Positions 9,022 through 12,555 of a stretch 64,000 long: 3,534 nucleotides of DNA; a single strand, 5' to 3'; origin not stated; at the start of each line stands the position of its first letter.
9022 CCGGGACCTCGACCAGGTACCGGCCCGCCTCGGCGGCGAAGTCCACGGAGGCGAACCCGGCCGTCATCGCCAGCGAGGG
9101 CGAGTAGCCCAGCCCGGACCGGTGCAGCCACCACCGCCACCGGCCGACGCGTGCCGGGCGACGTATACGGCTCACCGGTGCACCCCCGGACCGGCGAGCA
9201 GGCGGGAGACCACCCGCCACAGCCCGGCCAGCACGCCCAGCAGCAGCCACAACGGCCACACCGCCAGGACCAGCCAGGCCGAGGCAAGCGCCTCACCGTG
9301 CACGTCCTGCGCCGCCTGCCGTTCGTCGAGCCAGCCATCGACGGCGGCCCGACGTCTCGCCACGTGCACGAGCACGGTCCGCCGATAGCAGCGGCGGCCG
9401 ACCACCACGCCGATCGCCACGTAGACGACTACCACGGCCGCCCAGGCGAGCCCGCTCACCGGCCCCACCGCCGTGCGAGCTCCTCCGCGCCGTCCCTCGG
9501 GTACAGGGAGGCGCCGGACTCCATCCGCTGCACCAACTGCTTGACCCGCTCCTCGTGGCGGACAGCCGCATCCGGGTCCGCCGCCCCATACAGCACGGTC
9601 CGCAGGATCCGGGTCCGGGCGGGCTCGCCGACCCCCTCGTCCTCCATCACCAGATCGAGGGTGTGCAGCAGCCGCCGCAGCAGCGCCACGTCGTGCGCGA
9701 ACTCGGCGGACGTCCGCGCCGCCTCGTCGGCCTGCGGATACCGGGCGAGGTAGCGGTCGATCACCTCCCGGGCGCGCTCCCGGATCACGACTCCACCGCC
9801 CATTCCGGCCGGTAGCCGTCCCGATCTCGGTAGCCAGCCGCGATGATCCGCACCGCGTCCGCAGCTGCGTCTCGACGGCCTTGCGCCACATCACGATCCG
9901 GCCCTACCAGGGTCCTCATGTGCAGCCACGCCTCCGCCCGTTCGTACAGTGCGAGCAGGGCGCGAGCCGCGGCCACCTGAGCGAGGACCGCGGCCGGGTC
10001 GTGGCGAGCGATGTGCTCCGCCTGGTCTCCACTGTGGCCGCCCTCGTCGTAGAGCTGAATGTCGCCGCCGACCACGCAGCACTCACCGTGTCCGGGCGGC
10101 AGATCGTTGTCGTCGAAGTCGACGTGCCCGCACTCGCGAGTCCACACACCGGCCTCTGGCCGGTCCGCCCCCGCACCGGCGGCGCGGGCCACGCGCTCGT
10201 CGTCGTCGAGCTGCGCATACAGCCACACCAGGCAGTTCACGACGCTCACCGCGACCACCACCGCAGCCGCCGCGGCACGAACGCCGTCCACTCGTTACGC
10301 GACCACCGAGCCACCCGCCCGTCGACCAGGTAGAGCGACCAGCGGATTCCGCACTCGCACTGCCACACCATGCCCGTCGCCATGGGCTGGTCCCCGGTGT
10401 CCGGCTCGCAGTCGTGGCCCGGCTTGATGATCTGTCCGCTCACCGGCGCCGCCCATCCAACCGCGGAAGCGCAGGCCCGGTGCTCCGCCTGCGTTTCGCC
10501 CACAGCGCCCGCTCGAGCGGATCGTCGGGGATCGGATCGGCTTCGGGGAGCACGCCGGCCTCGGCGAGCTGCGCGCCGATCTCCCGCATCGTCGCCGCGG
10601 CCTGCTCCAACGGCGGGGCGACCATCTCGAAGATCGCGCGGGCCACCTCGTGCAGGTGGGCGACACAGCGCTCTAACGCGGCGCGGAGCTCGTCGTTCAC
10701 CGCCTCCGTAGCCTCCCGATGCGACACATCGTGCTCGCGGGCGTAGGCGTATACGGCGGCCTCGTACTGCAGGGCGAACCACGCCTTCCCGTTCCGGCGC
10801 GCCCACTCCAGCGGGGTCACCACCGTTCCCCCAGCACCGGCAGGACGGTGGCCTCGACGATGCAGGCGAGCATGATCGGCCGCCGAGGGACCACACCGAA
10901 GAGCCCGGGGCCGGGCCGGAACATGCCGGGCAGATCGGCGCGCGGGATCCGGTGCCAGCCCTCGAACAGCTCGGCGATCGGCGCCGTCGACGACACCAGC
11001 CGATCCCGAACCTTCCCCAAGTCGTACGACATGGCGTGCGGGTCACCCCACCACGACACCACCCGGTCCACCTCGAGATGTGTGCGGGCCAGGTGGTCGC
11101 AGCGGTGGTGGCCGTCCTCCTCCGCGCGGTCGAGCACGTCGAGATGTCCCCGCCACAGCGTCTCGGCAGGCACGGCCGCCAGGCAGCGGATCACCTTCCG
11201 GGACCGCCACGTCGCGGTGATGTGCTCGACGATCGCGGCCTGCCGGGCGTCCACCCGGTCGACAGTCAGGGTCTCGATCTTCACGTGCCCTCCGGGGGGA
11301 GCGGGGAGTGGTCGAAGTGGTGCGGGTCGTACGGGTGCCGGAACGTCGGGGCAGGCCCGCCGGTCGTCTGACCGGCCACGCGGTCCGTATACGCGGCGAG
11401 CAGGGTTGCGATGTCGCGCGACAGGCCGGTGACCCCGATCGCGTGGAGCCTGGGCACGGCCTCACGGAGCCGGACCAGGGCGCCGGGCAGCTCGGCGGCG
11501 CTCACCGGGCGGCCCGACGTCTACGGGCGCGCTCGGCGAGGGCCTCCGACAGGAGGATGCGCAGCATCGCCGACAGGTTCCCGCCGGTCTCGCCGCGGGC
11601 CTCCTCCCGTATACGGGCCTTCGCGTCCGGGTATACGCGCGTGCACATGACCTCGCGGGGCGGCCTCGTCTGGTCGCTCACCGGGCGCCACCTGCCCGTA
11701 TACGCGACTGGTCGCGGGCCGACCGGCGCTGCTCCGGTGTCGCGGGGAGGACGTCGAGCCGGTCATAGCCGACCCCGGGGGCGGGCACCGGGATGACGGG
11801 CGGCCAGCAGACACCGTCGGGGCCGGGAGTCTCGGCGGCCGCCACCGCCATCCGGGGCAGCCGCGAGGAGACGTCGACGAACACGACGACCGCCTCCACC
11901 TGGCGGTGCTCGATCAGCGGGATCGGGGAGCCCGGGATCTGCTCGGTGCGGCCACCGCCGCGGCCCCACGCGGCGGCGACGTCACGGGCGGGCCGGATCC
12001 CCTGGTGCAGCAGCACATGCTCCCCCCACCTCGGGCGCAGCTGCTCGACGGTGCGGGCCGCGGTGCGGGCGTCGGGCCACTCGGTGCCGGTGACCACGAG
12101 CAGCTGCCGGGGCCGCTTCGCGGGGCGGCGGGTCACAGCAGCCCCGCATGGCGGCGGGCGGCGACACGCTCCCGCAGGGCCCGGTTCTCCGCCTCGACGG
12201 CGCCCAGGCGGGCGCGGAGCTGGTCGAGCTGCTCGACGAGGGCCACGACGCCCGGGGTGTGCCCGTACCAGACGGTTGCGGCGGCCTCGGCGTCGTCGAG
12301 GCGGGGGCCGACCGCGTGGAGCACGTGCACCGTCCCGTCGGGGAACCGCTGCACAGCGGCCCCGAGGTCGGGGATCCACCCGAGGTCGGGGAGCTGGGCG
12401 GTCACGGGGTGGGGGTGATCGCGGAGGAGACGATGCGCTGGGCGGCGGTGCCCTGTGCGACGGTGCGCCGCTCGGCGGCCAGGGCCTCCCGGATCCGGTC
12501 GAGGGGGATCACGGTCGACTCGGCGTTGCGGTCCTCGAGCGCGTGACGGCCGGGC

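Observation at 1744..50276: Start-associated 10-mer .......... in the 5' leaders of about 20 genes on both strands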

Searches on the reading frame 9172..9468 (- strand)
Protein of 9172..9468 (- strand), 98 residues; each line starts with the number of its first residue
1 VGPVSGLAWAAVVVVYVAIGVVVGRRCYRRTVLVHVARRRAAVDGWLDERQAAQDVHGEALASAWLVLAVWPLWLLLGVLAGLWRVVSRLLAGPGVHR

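Call 35: search_protein_families(library=pfam, proteins=[window:9172-9468:-], max_evalue=0.01)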
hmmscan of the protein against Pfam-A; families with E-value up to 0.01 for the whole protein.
window:9172-9468:- (98 aa): 1 family
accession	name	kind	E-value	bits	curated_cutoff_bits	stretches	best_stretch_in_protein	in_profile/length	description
PF07296.16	TraP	-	0.0049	16.5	25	1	8-39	124-159/202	TraP protein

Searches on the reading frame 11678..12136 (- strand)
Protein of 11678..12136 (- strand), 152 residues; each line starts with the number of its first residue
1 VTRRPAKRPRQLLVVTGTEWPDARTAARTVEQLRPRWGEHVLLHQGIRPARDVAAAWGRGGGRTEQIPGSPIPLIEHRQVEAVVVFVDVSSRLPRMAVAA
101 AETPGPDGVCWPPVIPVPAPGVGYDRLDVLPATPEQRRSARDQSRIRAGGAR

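Call 36: search_protein_families(library=pfam, proteins=[window:11678-12136:-], max_evalue=0.01)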
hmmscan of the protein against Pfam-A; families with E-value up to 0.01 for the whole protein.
window:11678-12136:- (152 aa): 1 family
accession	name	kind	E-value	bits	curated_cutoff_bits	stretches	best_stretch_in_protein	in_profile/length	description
PF10686.14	YAcAr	-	0.0029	17.8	28.2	1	14-59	4-50/66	YspA, cpYpsA-related SLOG family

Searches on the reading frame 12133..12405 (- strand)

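Call 36: search_protein_families(library=pfam, proteins=[window:12133-12405:-], max_evalue=0.01)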
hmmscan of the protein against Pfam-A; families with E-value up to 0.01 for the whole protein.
window:12133-12405:- (90 aa): 1 family
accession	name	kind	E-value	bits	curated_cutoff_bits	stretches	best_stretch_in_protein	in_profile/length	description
PF03980.19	Nnf1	-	0.0058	17.4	23.7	1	56-85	80-109/110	Nnf1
